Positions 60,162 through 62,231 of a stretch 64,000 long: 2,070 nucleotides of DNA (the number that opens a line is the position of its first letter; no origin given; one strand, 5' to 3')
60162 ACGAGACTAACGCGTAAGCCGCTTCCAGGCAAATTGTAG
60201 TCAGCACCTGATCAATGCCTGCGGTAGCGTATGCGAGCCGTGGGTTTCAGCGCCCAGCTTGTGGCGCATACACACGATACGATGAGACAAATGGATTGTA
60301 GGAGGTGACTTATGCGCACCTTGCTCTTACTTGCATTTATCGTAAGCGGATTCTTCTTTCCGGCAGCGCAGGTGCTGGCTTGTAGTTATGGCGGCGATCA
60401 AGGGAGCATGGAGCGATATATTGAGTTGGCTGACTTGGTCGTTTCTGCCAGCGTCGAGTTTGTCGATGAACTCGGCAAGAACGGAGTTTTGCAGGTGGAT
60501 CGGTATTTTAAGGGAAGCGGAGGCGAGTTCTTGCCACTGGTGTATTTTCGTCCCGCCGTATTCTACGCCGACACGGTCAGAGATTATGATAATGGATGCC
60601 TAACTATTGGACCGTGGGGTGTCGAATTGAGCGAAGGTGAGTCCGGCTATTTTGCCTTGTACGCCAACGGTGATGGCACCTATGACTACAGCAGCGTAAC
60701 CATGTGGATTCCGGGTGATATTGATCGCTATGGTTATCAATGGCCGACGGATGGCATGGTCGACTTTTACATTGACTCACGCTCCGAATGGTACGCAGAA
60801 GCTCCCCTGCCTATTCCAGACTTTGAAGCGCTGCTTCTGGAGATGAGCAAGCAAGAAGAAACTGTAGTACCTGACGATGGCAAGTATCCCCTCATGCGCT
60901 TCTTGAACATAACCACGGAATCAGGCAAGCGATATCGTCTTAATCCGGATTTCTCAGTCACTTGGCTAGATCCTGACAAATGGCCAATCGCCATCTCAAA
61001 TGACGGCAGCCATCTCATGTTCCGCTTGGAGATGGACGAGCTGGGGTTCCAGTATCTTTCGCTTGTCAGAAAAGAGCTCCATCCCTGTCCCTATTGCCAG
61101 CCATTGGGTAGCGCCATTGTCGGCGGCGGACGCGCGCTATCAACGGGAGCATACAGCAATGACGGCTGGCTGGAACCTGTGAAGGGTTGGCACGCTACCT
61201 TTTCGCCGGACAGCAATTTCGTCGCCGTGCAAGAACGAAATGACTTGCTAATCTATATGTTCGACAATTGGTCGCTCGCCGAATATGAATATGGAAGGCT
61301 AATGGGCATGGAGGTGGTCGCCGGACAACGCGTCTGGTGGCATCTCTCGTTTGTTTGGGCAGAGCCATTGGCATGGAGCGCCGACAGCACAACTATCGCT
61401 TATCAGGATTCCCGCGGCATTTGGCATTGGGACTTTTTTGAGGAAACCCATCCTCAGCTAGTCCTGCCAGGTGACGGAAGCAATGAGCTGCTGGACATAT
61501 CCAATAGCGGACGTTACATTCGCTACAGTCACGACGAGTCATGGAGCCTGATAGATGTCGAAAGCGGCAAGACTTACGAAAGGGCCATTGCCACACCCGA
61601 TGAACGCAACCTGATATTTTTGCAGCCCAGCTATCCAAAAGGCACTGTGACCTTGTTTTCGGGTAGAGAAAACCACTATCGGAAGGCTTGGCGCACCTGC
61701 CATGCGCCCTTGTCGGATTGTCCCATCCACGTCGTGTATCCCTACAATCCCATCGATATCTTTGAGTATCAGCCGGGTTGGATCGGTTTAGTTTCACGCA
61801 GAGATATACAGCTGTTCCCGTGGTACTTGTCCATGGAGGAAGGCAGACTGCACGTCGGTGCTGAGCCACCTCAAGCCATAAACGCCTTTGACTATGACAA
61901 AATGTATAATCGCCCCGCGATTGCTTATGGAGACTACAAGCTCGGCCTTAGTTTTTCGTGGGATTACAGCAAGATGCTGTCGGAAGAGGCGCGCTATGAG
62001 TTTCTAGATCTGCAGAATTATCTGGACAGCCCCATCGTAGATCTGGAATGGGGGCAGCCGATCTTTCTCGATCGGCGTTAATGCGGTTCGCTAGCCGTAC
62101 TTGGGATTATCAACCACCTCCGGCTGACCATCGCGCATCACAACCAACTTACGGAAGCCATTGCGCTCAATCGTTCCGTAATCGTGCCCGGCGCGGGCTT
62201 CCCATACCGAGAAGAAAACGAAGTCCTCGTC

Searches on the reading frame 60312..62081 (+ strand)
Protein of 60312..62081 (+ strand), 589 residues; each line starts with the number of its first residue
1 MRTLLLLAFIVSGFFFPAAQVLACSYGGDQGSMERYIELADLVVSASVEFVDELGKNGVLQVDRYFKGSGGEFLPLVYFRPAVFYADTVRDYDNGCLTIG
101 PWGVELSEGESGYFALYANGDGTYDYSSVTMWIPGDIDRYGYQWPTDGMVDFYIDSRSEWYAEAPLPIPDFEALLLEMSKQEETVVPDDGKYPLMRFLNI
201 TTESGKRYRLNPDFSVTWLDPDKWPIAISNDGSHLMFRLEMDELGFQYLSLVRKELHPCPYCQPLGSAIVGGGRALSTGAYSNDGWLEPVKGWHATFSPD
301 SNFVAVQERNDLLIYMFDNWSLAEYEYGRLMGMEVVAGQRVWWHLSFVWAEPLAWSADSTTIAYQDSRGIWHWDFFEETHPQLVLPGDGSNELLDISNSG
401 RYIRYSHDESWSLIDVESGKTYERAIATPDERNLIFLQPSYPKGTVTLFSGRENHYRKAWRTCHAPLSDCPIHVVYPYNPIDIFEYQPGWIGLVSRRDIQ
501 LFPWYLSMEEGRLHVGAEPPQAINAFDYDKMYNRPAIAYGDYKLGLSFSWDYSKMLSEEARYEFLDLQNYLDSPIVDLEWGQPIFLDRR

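Call 44: find_encoding_contigs(protein=window:60312-62081:+, flank=4000, max_places=6)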
Protein window:60312-62081:+ (589 aa): 1 contig read that carries it; 1 place shown.
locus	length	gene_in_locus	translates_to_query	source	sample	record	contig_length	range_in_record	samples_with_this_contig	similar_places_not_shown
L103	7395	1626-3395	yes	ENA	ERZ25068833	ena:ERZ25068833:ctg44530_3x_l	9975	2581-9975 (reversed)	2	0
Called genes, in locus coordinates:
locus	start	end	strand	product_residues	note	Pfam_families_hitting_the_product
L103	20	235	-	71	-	PF16347:SGSH_C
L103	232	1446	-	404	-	PF00884:Sulfatase, PF01663:Phosphodiest, PF02995:DUF229 (weak), PF16347:SGSH_C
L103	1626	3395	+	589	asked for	-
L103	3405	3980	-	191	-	PF06560:GPI, PF07883:Cupin_2 (weak)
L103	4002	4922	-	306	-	-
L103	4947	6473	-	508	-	PF00370:FGGY_N, PF02782:FGGY_C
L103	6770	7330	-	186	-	PF01380:SIS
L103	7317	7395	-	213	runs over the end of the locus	PF00215:OMPdecase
